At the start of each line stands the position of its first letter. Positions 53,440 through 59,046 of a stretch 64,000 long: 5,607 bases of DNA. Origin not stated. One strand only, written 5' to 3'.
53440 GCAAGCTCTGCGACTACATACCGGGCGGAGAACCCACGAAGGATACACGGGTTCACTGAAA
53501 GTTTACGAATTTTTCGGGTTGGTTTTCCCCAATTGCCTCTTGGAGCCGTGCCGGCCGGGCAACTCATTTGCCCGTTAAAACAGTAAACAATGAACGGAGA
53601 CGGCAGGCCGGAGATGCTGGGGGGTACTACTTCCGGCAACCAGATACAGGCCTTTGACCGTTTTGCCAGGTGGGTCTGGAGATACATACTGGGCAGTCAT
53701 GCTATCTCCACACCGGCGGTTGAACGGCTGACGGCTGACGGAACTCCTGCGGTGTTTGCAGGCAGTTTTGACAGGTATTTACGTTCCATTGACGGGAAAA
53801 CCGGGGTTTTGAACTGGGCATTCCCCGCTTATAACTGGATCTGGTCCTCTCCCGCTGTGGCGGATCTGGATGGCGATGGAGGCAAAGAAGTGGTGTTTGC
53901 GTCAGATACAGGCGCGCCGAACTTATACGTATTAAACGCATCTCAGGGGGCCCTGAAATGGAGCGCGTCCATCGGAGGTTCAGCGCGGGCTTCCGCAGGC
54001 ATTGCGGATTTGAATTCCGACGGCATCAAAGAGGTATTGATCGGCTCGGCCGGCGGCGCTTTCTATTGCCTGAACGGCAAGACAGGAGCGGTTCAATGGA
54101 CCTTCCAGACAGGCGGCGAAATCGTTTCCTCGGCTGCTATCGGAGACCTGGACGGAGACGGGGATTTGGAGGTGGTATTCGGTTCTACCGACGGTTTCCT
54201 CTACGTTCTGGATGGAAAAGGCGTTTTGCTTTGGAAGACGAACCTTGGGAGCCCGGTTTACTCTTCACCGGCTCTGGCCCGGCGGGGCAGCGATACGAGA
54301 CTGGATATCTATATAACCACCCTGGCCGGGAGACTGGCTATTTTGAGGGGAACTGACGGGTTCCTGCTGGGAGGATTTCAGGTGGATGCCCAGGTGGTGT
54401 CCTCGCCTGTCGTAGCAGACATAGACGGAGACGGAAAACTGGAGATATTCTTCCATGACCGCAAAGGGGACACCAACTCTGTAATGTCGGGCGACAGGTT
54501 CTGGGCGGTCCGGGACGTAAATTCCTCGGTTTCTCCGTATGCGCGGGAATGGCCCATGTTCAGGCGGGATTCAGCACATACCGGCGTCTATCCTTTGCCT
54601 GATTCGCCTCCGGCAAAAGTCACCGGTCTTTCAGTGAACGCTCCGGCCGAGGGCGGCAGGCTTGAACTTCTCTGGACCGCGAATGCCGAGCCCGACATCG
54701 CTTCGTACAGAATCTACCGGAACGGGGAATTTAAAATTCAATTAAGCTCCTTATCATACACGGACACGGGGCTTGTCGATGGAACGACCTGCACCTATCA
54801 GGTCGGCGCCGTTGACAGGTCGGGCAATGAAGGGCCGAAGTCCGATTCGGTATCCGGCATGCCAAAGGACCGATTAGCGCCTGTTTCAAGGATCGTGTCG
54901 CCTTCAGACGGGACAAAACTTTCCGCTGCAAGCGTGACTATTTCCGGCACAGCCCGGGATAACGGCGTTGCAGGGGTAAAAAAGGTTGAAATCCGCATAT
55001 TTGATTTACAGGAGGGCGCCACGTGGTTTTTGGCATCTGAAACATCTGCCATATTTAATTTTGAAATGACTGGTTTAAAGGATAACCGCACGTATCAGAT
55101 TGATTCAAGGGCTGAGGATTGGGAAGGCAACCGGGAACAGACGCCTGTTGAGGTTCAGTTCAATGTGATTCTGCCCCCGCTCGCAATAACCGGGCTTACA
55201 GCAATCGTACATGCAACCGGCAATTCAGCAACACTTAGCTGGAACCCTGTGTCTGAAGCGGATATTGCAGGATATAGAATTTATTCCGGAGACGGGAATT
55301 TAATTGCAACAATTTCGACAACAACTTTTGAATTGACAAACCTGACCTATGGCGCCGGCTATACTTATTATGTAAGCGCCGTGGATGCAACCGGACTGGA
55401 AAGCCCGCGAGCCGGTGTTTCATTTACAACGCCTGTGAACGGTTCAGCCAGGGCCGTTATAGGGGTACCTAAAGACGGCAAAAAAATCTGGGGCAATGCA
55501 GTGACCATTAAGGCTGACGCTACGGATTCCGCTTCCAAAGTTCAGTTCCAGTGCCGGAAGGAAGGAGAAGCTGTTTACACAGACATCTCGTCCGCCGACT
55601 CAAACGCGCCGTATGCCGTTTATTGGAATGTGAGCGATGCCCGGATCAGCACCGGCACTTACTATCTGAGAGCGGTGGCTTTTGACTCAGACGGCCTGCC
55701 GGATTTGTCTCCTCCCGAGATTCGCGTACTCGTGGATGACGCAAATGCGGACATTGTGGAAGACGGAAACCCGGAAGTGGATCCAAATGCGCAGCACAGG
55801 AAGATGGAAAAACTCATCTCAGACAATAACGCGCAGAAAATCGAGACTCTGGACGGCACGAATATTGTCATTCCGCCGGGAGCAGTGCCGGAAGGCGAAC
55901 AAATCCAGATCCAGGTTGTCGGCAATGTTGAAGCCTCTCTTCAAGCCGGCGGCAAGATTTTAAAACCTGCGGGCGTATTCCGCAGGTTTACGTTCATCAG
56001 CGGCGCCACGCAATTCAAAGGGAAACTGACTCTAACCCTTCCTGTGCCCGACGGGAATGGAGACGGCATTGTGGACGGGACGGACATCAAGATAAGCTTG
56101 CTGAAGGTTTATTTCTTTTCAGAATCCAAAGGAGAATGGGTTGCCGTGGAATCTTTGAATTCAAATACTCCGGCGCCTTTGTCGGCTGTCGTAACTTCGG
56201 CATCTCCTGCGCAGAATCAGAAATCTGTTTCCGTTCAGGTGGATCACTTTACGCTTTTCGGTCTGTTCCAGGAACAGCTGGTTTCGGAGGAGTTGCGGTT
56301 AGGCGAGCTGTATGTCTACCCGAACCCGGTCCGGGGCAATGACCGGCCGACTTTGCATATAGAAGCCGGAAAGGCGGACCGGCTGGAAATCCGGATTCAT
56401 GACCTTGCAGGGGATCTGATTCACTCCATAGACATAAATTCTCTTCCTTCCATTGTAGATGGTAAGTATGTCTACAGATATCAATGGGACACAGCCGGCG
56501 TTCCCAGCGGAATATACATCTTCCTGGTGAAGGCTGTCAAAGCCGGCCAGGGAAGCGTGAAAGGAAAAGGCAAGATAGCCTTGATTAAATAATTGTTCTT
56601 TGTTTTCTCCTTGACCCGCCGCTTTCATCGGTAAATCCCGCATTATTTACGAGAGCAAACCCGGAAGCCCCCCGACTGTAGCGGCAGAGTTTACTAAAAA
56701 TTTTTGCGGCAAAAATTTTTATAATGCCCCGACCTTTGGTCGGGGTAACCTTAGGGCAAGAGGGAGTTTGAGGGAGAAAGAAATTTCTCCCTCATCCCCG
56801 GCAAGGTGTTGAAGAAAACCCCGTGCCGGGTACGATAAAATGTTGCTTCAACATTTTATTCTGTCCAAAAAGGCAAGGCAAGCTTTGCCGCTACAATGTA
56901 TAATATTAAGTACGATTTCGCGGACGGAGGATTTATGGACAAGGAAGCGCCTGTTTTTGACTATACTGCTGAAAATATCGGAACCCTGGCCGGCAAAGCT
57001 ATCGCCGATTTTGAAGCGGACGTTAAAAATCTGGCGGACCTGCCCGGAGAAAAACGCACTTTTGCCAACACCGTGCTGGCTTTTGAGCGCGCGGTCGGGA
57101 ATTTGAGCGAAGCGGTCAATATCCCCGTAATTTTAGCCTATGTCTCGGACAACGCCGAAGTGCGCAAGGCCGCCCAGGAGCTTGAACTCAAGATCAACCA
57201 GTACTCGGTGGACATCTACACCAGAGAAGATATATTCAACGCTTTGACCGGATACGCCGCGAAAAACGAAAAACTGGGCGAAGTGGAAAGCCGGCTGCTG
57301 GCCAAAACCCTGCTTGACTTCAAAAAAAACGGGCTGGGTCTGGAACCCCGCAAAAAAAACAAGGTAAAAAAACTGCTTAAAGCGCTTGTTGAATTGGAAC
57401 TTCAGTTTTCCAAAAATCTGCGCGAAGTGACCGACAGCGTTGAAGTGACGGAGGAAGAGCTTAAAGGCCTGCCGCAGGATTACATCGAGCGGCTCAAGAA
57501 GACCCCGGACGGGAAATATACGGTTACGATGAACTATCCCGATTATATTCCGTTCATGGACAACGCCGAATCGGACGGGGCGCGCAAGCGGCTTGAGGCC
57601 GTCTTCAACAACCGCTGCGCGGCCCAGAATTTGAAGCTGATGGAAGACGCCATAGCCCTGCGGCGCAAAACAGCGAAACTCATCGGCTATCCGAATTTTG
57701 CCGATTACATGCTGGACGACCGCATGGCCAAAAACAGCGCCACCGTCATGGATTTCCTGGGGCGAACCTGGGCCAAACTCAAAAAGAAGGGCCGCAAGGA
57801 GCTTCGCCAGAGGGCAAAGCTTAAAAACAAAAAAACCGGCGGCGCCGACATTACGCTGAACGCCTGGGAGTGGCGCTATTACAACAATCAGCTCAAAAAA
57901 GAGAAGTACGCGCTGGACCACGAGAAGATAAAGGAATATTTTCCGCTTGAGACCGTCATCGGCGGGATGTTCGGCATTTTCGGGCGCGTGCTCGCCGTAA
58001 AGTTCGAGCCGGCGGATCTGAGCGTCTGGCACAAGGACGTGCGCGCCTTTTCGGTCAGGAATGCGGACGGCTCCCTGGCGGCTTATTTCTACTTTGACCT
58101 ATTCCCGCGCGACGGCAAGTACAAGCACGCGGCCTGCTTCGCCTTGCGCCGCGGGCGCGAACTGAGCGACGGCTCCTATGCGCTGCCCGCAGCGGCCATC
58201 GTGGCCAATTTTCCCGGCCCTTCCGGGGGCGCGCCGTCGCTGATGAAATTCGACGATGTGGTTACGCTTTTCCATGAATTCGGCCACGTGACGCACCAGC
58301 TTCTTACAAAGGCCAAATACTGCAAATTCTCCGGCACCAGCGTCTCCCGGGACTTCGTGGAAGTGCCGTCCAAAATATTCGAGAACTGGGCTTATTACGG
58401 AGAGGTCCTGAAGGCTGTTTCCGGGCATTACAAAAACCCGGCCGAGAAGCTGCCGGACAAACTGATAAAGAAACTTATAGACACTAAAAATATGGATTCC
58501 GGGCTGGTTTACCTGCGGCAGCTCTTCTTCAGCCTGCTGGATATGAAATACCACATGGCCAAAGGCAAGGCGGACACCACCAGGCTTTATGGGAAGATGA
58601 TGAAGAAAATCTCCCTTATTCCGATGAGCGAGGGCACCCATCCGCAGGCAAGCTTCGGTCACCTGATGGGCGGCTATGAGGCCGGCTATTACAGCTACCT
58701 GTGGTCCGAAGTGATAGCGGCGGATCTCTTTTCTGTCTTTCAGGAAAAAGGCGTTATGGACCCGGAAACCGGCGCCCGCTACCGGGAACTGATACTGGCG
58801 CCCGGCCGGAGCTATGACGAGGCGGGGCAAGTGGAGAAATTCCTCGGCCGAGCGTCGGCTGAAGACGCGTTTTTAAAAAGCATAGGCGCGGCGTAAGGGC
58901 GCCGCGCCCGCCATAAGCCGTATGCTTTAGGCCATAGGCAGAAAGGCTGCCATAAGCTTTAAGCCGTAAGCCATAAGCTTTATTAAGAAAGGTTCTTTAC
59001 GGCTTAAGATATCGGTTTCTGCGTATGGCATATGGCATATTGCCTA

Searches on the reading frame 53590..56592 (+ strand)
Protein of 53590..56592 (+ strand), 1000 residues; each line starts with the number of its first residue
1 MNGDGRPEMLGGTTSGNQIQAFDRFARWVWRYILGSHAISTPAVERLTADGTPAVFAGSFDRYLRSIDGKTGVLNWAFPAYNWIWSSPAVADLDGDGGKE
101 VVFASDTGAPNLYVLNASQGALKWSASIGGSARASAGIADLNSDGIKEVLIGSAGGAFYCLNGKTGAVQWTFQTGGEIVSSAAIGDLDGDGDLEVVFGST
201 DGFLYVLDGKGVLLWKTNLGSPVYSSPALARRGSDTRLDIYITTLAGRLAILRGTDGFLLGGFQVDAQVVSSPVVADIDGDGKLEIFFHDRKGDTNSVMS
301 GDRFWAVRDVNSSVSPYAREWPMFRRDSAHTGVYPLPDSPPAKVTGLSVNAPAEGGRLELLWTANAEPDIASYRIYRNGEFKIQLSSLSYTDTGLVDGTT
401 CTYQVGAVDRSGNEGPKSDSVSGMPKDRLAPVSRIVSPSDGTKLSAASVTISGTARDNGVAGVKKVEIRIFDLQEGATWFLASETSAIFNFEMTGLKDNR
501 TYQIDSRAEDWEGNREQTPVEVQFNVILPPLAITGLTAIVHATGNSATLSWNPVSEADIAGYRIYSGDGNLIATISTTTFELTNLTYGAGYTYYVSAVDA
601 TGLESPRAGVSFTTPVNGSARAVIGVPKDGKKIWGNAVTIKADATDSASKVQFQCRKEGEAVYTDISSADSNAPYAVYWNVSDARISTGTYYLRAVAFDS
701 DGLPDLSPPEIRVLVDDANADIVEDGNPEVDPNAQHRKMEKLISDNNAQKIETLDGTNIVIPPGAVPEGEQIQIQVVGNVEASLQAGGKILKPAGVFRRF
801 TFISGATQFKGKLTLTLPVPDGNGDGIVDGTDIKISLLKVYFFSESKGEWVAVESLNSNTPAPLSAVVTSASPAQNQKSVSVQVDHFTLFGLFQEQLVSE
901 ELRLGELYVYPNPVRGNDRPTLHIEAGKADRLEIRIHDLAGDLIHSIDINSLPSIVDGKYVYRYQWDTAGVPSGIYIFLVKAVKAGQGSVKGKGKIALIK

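Call 9: search_protein_families(library=pfam, proteins=[window:53590-56592:+])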
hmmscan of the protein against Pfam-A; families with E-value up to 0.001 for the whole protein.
window:53590-56592:+ (1000 aa): 9 families
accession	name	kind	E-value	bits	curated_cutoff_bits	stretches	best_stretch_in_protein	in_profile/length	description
PF13570.13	Beta-prop_ACSF4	-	2.1e-30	106.7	133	1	29-276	84-311/329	Beta-alanine-activating enzyme, beta-propeller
PF25292.1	Beta-prop_CGLA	-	1.4e-18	67.9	26.8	2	118-175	16-72/316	Lambda-carrageenase beta-propeller domain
PF13517.12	FG-GAP_3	-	2.1e-16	60.7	26.9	3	140-196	1-60/61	FG-GAP-like repeat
PF00041.27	fn3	-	1.5e-15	57.6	25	1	532-608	2-79/84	Fibronectin type III domain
PF17957.7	Big_7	-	4.2e-13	50.2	24.1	2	431-504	1-68/70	Bacterial Ig domain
PF13360.13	PQQ_2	-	4.3e-11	43.3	27.6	1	148-280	35-163/233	Outer membrane protein assembly factor BamB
PF01839.29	FG-GAP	-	8.5e-09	35.6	22.1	0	180-202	3-25/37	FG-GAP repeat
PF13860.13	FlgD_ig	-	5.4e-06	26.7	27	0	926-985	19-78/79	FlgD Ig-like domain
PF18962.6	Por_Secre_tail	-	0.00039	21.1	27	0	909-982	1-64/75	Secretion system C-terminal sorting domain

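Call 11: find_encoding_contigs(protein=window:53590-56592:+, flank=10000, max_places=10)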
Protein window:53590-56592:+ (1000 aa): no gene with exactly this product is on record in the collection.

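Call 52: find_encoding_contigs(protein=window:53623-56592:+, flank=10000, max_places=10)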
Protein window:53623-56592:+ (989 aa): no gene with exactly this product is on record in the collection.

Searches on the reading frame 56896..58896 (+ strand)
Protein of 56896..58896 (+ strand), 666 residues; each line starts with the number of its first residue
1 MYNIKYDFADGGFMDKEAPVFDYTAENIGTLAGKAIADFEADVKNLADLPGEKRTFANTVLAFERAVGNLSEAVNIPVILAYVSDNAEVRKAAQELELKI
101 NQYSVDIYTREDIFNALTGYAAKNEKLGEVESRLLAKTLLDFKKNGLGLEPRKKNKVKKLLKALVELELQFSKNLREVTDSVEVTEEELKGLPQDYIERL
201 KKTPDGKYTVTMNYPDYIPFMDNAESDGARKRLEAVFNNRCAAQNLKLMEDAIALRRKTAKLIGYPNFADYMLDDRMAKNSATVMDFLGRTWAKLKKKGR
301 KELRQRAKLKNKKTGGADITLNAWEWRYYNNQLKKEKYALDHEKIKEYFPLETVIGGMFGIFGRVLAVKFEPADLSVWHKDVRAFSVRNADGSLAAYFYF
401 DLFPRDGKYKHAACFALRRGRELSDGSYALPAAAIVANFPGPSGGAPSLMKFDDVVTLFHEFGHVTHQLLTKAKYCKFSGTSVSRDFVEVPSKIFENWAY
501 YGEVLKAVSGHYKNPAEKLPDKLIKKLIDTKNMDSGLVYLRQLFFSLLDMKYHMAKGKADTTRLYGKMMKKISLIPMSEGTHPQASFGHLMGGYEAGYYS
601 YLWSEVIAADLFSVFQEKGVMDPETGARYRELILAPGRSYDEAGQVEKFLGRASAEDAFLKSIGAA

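Call 9: search_protein_families(library=pfam, proteins=[window:56896-58896:+])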
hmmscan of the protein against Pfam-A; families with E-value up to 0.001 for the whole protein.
window:56896-58896:+ (666 aa): 1 family
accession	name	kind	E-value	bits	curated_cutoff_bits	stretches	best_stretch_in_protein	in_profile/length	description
PF01432.26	Peptidase_M3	-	1.3e-130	437.3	27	1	221-664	2-456/457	Peptidase family M3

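Call 12: find_encoding_contigs(protein=window:56896-58896:+, flank=10000, max_places=10)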
Protein window:56896-58896:+ (666 aa): 1 contig read that carries it; 1 place shown.
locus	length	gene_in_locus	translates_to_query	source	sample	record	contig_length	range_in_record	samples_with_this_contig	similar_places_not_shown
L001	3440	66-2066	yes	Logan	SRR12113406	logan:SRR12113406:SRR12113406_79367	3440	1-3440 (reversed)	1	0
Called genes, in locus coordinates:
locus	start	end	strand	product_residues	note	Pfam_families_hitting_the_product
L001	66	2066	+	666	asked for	PF01432:Peptidase_M3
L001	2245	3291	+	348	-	PF03706:LPG_synthase_TM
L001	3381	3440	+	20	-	?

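Call 50: list_cluster_members(proteins=[window:56896-58896:+, window:59075-60121:+, window:60211-61368:+, window:61416-63323:+, window:47896-48882:-, window:46463-47665:+, window:40248-41561:-, window:37290-38417:+, window:35977-36963:-, window:25766-27067:+])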
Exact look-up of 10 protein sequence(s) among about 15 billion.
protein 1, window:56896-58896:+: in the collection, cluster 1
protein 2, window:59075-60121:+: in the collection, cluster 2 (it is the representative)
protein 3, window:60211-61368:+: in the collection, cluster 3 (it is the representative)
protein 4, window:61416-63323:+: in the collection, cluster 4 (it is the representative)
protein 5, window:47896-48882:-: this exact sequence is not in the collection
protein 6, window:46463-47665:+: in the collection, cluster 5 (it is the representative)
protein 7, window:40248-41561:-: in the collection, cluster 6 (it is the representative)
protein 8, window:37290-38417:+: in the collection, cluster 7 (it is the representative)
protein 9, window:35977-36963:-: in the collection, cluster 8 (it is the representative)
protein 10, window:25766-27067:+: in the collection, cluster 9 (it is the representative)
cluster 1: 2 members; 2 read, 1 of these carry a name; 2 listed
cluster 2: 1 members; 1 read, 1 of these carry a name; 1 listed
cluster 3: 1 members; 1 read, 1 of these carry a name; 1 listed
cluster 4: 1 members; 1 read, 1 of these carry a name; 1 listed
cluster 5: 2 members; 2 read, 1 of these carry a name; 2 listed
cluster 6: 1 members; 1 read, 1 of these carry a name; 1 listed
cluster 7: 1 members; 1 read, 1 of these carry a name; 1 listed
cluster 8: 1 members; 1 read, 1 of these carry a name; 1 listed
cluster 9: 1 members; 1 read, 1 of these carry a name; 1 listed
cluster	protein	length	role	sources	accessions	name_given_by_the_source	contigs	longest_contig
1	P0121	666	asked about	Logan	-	-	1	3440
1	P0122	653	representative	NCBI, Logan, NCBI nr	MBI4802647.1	MAG: Zn-dependent oligopeptidase [Elusimicrobia bacterium] | Zn-dependent oligopeptidase [Elusimicrobiota bacterium]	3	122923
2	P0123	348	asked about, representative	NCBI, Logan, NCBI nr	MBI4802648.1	MAG: flippase-like domain-containing protein [Elusimicrobia bacterium] | flippase-like domain-containing protein [Elusimicrobiota bacterium]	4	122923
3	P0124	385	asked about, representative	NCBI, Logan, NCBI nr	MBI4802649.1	MAG: glycosyltransferase family 4 protein [Elusimicrobia bacterium] | glycosyltransferase family 4 protein [Elusimicrobiota bacterium]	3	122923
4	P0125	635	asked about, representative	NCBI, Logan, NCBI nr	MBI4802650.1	MAG: asparagine synthase (glutamine-hydrolyzing) [Elusimicrobia bacterium] | asparagine synthase (glutamine-hydrolyzing) [Elusimicrobiota bacterium]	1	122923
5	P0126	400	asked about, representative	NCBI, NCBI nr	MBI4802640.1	MAG: 30S ribosomal protein S1 [Elusimicrobia bacterium] | 30S ribosomal protein S1 [Elusimicrobiota bacterium]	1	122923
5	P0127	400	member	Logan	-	-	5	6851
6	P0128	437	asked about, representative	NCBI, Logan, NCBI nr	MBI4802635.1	MAG: MMPL family transporter [Elusimicrobia bacterium] | MMPL family transporter [Elusimicrobiota bacterium]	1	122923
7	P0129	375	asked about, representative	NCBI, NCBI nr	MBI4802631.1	MAG: peptide chain release factor 2 [Elusimicrobia bacterium] | peptide chain release factor 2 [Elusimicrobiota bacterium]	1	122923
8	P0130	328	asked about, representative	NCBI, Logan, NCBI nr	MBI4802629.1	MAG: 3-deoxy-7-phosphoheptulonate synthase [Elusimicrobia bacterium] | 3-deoxy-7-phosphoheptulonate synthase [Elusimicrobiota bacterium]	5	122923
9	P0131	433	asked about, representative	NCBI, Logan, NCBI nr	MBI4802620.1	MAG: PorV/PorQ family protein [Elusimicrobia bacterium] | PorV/PorQ family protein [Elusimicrobiota bacterium]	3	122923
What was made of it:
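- On IS66-family MITE: NCBI annotated no gene there, since the protein numbering is contiguous across it (call 50).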
